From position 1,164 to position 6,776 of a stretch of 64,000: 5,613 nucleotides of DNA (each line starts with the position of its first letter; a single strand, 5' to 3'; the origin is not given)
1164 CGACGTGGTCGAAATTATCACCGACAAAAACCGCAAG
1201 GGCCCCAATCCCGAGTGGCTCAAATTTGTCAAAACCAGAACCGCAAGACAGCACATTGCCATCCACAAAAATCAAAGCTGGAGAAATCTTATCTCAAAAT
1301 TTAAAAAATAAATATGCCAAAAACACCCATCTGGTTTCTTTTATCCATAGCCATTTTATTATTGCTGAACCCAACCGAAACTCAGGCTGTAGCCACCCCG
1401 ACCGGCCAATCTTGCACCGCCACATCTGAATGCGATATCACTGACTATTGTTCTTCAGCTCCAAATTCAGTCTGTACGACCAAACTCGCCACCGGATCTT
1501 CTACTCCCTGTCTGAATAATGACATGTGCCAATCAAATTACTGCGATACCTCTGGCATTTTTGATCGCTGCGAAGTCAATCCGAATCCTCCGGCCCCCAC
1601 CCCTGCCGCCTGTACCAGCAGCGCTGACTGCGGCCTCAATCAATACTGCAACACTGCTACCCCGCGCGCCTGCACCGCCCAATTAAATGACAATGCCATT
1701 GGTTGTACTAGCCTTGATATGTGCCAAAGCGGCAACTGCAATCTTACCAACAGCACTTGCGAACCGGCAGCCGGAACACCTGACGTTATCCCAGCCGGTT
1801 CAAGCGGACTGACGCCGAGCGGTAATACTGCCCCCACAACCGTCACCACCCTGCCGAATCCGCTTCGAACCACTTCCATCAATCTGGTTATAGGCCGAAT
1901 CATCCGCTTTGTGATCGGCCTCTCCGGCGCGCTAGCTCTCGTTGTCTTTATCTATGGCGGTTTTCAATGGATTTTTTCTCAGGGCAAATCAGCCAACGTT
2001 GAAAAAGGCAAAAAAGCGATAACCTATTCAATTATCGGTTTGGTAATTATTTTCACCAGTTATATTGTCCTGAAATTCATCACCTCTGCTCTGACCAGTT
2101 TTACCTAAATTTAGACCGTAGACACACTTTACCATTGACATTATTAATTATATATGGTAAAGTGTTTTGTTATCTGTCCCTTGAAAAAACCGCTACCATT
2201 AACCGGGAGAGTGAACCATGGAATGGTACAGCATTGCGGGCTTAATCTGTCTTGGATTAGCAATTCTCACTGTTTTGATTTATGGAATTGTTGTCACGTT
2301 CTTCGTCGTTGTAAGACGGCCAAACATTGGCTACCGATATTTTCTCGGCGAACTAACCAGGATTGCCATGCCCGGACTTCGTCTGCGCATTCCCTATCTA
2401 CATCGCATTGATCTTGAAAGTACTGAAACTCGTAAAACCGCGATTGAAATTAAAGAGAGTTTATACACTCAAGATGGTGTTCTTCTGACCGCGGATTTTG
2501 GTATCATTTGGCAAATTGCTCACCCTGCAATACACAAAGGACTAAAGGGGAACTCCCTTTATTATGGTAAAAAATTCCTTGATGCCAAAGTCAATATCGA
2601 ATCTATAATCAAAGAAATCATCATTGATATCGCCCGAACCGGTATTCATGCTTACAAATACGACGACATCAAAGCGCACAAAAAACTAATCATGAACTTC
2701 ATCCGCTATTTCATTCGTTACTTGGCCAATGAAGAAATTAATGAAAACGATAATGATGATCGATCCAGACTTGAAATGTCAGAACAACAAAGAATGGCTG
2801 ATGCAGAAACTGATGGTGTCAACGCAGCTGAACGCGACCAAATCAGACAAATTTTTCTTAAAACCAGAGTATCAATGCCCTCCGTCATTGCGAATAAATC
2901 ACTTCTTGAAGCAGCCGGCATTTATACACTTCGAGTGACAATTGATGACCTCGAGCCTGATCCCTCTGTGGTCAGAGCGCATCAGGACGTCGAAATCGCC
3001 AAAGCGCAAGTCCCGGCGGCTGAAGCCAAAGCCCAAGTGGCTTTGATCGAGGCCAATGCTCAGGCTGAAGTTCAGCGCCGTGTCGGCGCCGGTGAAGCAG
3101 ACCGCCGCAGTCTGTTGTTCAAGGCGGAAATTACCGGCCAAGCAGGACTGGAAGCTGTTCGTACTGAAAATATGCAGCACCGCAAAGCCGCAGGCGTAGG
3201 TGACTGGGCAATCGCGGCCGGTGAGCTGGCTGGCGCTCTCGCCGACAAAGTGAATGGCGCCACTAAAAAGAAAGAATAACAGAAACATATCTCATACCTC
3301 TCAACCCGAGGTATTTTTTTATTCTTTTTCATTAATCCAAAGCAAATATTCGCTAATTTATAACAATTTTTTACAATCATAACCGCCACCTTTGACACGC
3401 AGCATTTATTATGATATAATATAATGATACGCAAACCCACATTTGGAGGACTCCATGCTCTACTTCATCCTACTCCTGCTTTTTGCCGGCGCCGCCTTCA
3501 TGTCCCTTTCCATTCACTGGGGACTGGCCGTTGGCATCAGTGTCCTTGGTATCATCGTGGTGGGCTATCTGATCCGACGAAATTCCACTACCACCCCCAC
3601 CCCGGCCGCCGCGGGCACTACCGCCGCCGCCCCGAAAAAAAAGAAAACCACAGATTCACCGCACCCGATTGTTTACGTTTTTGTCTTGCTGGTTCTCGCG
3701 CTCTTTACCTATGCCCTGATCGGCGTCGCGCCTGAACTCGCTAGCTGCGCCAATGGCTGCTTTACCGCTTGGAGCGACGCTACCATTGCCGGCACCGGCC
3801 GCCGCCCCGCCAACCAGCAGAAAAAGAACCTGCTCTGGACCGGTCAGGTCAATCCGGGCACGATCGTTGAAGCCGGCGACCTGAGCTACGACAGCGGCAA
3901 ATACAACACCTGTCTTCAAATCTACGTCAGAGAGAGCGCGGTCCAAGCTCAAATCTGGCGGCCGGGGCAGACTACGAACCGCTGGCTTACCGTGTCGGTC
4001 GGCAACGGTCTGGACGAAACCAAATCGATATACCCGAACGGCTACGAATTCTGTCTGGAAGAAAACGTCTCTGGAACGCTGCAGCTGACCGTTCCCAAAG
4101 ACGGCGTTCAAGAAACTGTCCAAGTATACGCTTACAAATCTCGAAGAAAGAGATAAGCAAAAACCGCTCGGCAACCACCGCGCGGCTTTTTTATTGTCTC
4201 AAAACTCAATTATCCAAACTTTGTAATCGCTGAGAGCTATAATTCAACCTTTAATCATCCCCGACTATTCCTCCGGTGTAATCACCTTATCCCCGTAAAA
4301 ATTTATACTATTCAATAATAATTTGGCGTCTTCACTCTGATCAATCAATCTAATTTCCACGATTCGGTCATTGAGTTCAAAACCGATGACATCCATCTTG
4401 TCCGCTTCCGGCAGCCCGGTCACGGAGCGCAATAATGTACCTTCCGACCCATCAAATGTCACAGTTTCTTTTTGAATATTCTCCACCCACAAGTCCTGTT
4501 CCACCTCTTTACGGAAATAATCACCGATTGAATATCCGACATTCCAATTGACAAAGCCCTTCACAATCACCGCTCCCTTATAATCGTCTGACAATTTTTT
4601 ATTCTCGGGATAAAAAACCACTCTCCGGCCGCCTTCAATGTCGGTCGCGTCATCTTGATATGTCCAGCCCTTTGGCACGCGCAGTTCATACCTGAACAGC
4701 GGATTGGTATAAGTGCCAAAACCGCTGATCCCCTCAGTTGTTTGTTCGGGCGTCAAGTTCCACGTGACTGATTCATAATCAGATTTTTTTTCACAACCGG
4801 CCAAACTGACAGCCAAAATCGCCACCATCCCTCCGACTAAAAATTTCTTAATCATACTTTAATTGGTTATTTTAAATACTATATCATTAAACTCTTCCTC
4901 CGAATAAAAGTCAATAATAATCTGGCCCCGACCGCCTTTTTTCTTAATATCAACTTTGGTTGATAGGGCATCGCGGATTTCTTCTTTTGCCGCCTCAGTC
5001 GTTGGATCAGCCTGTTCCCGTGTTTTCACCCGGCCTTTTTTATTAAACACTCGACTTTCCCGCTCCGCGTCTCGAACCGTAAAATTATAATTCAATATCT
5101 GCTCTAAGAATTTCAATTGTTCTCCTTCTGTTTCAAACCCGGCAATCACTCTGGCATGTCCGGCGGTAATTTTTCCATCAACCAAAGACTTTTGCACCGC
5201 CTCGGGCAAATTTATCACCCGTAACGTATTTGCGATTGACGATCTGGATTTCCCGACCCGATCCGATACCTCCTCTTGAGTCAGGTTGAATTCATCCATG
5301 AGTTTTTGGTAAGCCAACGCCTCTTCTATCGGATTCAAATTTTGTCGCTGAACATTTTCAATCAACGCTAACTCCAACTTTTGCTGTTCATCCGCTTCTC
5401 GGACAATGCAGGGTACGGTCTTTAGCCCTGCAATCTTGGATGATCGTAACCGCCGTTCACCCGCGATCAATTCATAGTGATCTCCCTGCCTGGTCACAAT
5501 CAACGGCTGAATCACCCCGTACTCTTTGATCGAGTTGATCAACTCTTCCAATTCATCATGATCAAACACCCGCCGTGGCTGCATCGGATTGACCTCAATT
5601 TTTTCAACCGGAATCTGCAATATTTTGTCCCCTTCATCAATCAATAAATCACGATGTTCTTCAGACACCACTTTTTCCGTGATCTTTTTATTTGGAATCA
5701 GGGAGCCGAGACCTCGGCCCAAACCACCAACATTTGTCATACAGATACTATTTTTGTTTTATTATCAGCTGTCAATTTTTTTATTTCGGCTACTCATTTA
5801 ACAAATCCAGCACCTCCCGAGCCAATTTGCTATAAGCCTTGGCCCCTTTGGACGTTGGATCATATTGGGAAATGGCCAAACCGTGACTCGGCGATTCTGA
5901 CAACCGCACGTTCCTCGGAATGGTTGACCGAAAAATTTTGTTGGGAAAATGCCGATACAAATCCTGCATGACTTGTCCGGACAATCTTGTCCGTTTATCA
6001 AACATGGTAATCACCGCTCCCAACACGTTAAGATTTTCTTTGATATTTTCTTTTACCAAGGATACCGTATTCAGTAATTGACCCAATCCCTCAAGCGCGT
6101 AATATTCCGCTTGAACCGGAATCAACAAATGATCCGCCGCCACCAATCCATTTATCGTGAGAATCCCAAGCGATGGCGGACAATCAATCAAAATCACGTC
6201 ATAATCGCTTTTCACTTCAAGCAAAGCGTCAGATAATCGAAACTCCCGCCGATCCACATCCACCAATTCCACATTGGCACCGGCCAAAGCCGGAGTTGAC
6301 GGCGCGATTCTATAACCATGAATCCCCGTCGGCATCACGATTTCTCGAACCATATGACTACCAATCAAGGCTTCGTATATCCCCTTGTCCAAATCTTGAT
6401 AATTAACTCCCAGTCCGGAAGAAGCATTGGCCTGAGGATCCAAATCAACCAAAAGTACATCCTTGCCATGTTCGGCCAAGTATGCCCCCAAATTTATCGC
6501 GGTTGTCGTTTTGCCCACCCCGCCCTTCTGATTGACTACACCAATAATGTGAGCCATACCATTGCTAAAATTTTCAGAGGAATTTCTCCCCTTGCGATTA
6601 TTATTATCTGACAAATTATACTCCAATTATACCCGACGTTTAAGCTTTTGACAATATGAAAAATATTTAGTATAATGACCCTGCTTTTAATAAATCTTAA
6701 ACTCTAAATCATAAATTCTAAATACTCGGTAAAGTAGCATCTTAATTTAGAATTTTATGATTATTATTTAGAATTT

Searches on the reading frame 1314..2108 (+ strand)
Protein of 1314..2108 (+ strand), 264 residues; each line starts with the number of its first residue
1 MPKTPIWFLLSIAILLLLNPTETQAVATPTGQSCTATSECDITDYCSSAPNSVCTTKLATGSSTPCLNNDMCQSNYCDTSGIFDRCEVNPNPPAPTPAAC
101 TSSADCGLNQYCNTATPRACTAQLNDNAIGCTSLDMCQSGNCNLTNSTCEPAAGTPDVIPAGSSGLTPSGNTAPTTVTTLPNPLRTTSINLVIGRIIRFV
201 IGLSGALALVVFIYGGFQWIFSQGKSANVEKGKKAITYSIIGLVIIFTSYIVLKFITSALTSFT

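Call 3: search_protein_families(library=pfam, proteins=[window:1314-2108:+], max_evalue=1)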
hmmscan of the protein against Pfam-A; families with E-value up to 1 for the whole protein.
window:1314-2108:+ (264 aa): 6 families
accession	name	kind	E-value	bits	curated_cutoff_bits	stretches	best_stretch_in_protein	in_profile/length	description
PF18895.5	T4SS_pilin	-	1e-10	41.9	26.6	1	186-256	2-71/71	Type IV secretion system pilin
PF04956.18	TrbC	-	0.00025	21.7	27.9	1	187-249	35-91/98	TrbC/VIRB2 pilin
PF05545.16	FixQ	-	0.054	13.9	29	1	197-234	6-43/49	Cbb3-type cytochrome oxidase component FixQ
PF23416.1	DUF7107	-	0.094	13.5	24.6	1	94-114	23-43/48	Domain of unknown function (DUF7107)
PF04746.17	DUF575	-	0.22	12.2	25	1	192-233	8-49/101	Protein of unknown function (DUF575)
PF04706.18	Dickkopf_N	-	0.66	10.8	25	1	100-142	2-44/51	Dickkopf N-terminal cysteine-rich region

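Call 33: search_protein_families(library=ncbifam, proteins=[window:1314-2108:+], max_evalue=1)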
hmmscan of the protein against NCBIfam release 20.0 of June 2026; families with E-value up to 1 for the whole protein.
window:1314-2108:+ (264 aa): 1 family
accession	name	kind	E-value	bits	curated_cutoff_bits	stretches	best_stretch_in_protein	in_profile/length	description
NF045849.1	ICE_MMCAP2_0565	equivalog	0.0002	21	40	1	188-259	8-79/80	Mbov_0395 family pilin-like conjugal transfer protein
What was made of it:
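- Closest known: Mbov_0395 / MMCAP2_0565 pilin-like conjugal transfer proteins of Mycoplasma ICEs. Different: The scores are below the equivalog cut-off (21 against 40 bits for the small protein; call 33).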

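Call 55: find_homologous_proteins(query=window:1314-2108:+, max_evalue=0.001)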
Query window:1314-2108:+ (264 aa): 8 proteins with E <= 0.001 among 1540 candidates.
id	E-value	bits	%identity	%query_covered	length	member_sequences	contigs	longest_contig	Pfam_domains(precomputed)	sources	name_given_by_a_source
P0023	4.2e-170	582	100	100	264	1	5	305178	PF18895.6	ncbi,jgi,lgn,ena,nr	ncbi:TPA: hypothetical protein DF272_03775 [Candidatus Falkowbacteria bacterium]|nr:hypothetical pro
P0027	1.8e-55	206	59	65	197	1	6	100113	PF18895.6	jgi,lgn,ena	-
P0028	3.3e-22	97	37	73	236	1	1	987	PF18895.6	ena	-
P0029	2.4e-17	81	52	31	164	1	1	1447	PF18895.6,PF04956.19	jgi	jgi:hypothetical protein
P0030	5.6e-14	70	45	36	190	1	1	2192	PF18895.6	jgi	jgi:hypothetical protein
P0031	9.9e-12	63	44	31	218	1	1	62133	PF04706.19,PF18895.6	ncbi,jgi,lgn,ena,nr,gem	ncbi:hypothetical protein KKH43_06775 [Patescibacteria group bacterium]|nr:hypothetical protein [Pat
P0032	7.6e-9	53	46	25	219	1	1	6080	PF18895.6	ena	-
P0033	4.7e-5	41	32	44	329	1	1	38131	PF18895.6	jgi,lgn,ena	-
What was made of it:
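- On PF18895 T4SS_pilin (Patescibacterial VirB2-like pilin): All its homologs carry PF18895 (call 55).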

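Call 56: find_encoding_contigs(protein=P0027, flank=8000, max_places=1)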
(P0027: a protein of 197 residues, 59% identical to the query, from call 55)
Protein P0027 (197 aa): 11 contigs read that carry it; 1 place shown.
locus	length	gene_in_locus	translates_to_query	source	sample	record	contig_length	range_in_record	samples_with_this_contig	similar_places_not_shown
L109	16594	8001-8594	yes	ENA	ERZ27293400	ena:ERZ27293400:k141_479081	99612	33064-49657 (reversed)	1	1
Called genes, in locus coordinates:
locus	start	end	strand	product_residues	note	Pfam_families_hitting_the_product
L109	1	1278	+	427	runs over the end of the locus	PF08245:Mur_ligase_M (weak), PF27239:FOL3_C, PF02875:Mur_ligase_C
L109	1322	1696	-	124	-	-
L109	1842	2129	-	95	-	-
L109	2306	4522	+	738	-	PF01751:Toprim, PF01131:Topoisom_bac, PF01396:Zn_ribbon_Top1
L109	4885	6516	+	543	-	PF13328:HD_4, PF04607:RelA_SpoT, PF02824:TGS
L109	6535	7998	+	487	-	PF13328:HD_4, PF01966:HD, PF04607:RelA_SpoT, PF02824:TGS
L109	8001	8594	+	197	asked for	PF18895:T4SS_pilin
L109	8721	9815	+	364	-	PF01145:Band_7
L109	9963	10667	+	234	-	-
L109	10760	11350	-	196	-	-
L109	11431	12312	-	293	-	PF02195:ParB_N, PF17762:HTH_ParB, PF23552:ParB_C (weak)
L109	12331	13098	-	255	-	PF00142:Fer4_NifH (weak), PF01656:CbiA, PF02374:ArsA_ATPase (weak), PF06564:CBP_BcsQ, PF09140:MipZ (faint), PF10609:ParA (weak), PF13614:AAA_31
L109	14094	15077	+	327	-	PF00149:Metallophos, PF12850:Metallophos_2 (faint)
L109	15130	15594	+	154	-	-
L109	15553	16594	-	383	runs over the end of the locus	PF20706:GT4-conflict, PF00534:Glycos_transf_1, PF13524:Glyco_trans_1_2 (weak), PF13692:Glyco_trans_1_4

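Call 57: find_encoding_contigs(protein=P0031, flank=8000, max_places=1)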
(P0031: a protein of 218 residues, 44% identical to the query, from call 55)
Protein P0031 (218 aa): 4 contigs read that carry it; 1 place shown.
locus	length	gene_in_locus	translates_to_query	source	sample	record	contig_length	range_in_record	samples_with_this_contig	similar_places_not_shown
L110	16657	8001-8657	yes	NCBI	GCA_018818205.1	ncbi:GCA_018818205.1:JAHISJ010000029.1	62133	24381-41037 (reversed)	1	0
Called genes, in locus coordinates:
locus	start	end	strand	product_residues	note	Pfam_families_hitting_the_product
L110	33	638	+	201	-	PF01728:FtsJ, PF01189:Methyltr_RsmB-F (weak), PF13847:Methyltransf_31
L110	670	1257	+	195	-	PF02677:QueH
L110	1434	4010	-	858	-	PF09294:Interfer-bind (faint), PF25059:FN3_DSCAM-DSCAML_C (faint), PF00704:Glyco_hydro_18, PF00041:fn3 (weak)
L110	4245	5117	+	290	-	PF00483:NTP_transferase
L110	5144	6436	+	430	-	PF01547:SBP_bac_1, PF13416:SBP_bac_8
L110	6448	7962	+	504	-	PF18895:T4SS_pilin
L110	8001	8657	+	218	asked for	PF04706:Dickkopf_N (faint), PF18895:T4SS_pilin (weak)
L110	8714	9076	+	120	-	PF18895:T4SS_pilin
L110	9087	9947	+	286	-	PF18895:T4SS_pilin (weak)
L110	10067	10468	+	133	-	PF18895:T4SS_pilin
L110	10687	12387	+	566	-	-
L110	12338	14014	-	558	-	-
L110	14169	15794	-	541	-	-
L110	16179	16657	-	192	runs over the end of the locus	PF01797:Y1_Tnp (faint)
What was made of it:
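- Closest known: PF18895 T4SS_pilin: VirB2-like pilins of Patescibacteria. Same: The small protein is an above-threshold member, and its relatives sit in such arrays (calls 3, 55, 57).
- PF18895 arrays contain members of 120-504 aa, some Cys-rich (call 57).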

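Call 68: predict_structure(alignment_id=A5)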
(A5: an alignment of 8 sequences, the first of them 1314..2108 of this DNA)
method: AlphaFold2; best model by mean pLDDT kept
length: 264 residues; sequences in the alignment: 8
mean_pLDDT: 57.1   pTM: 0.26
mean pLDDT of the five models: 57.1, 55.0, 54.4, 50.0, 49.1
residues with pLDDT >= 90: 0; 70-90: 84; 50-70: 67; < 50: 113
segments of 3 or more residues with pLDDT < 50: 1-3, 18-26, 59-96, 116-138, 140-145, 154-185
pLDDT, mean of each block of 10 residues (from residue 1): 54 54 49 69 66 60 37 37 37 50 72 56 42 47 55 43 29 37 52 71 79 82 79 81 79 72 52
secondary structure, 60 per line:
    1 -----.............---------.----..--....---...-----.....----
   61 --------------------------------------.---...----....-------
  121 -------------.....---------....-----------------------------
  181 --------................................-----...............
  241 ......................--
elements in order: H6-18 E44-46 E52-56 E110-113 H134-138 E148-151 H189-220 H226-262
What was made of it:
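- Tried and rejected: AF2 of the small protein: mean pLDDT 57.1, hairpin 71-82 (call 68).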

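Call 72: fold_search(model_id=the predicted structure, library=pdb)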
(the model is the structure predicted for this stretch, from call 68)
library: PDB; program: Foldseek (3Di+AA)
matches with E <= 10: 47; with E <= 0.001: 0
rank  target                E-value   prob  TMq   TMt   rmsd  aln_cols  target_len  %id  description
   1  9ep7_MODEL_1_A        1.3e+00  0.84  0.11  0.70   1.2        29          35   24  Poecitoxin-1a from Poecilotheria subfusca spider, a new potent peptide blocker of the human Cav1.2 channel sub (released 2025-03-26)
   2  8fey_MODEL_1_A        2.4e+00  0.51  0.09  0.58   1.0        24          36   17  Solution structure of Pmu1a (released 2023-03-29)
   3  8tt3_H                2.5e+00  0.30  0.17  0.19  23.7       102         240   12  S. thermodepolymerans KpsM-KpsE in Glycolipid 2 state with rigid body fitted KpsT (released 2024-04-17)
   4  2naj_MODEL_1_A        2.8e+00  0.51  0.11  0.72   2.6        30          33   23  Solution structure of K2 lobe of double-knot toxin (released 2016-03-02)
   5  8tun_H                3.4e+00  0.09  0.11  0.12  24.4        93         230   15  S. thermodepolymerans KpsM-KpsE in Glycolipid 1 state with rigid body fitted KpsT (released 2024-04-17)
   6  8dfu_0                4.4e+00  0.28  0.21  0.57   5.9        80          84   16  Cryo-EM structure of conjugation pili from Aeropyrum pernix (released 2023-03-22)
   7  6t5a_A                4.4e+00  0.08  0.15  0.29  10.1        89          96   11  Crystal structure of herpes simplex virus 1 pUL7:pUL51 complex (released 2020-05-20)
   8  3epv_C                4.6e+00  0.47  0.21  0.49   3.5        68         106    7  X-ray Structure of the Metal-sensor CnrX in both the Apo- and Copper-bound Forms (released 2008-11-25)
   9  4o9u_B                4.6e+00  0.25  0.17  0.10   9.3        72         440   11  Mechanism of transhydrogenase coupling proton translocation and hydride transfer (released 2015-01-28)
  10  4o9t_B                4.9e+00  0.25  0.16  0.16   9.3        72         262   11  Mechanism of transhydrogenase coupling proton translocation and hydride transfer (released 2014-06-11)
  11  6s1k_E                5.6e+00  0.11  0.16  0.35   4.9        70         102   14  E. coli Core Signaling Unit, carrying QQQQ receptor mutation (released 2020-01-22)
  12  2y3h_B                5.9e+00  0.33  0.21  0.49   6.3        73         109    7  E63Q mutant of Cupriavidus metallidurans CH34 CnrXs (released 2011-03-30)
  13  1la4_MODEL_1_A        5.9e+00  0.30  0.11  0.71   1.7        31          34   19  Solution Structure of SGTx1 (released 2003-11-11)
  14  9oox_A                5.9e+00  0.23  0.25  0.61  18.8        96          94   11  Cryo-EM Structure of the Escherichia phage HK446 Rip1 in complex with the Enterobacteria phage T6 small terminase (released 2026-02-04)
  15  4o9p_B                5.9e+00  0.21  0.16  0.16   9.2        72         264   11  Crystal structure of Thermus thermophilis transhydrogeanse domain II dimer SeMet derivative (released 2014-06-11)
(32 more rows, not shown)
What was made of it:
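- On TrbC/VirB2 pilin (PF04956): The A. pernix conjugation pilus 8dfu ranks 6th at E 4.4 (call 72).
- Tried and rejected: Foldseek against the PDB gave nothing at E <= 0.001 (call 72).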

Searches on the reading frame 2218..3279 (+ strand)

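Call 16: search_protein_families(library=pfam, proteins=[window:2218-3279:+], max_evalue=0.001)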
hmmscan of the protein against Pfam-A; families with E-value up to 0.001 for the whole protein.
window:2218-3279:+ (353 aa): 1 family
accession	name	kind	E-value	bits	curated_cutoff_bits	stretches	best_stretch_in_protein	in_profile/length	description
PF01145.31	Band_7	-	3.3e-13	50.5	23.6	1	38-273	9-166/176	SPFH domain / Band 7 family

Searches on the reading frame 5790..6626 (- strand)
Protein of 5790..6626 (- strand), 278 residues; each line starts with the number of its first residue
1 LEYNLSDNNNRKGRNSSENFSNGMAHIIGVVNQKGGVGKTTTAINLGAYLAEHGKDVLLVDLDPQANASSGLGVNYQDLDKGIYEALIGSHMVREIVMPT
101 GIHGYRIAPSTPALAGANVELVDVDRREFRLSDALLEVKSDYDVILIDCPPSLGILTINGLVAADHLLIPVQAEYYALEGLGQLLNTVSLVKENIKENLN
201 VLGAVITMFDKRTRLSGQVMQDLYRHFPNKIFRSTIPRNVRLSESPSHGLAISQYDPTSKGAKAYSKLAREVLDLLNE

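Call 91: search_protein_families(library=pfam, proteins=[window:5790-6626:-], max_evalue=0.001)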
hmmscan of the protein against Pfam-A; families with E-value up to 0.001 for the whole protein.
window:5790-6626:- (278 aa): 9 families
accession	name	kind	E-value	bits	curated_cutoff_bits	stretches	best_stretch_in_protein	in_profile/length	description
PF13614.12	AAA_31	-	3.5e-62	209.9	27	1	26-201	2-177/177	AAA domain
PF01656.29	CbiA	-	3.2e-29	101.9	25.4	1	28-250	1-123/125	CobQ/CobB/MinD/ParA nucleotide binding domain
PF09140.17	MipZ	-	4.5e-11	43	20.7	1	26-66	1-41/262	ATPase MipZ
PF06564.18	CBP_BcsQ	-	5.6e-11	42.9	21.3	1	27-270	3-231/234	Cellulose biosynthesis protein BcsQ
PF00142.24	Fer4_NifH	-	2.9e-10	40.5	25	1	32-274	6-246/271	4Fe-4S iron sulfur cluster binding proteins, NifH/frxC family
PF10609.15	ParA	-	3.4e-10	40.2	27.1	1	25-63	3-41/246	NUBPL iron-transfer P-loop NTPase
PF02374.21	ArsA_ATPase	-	1.3e-08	34.9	24.3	1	31-80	6-55/305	Anion-transporting ATPase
PF00448.28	SRP54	-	0.00068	19.8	22.7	0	36-64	11-39/196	SRP54-type protein, GTPase domain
PF16575.11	CLP1_P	-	0.00081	19.7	26.6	0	36-66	4-34/188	mRNA cleavage and polyadenylation factor CLP1 P-loop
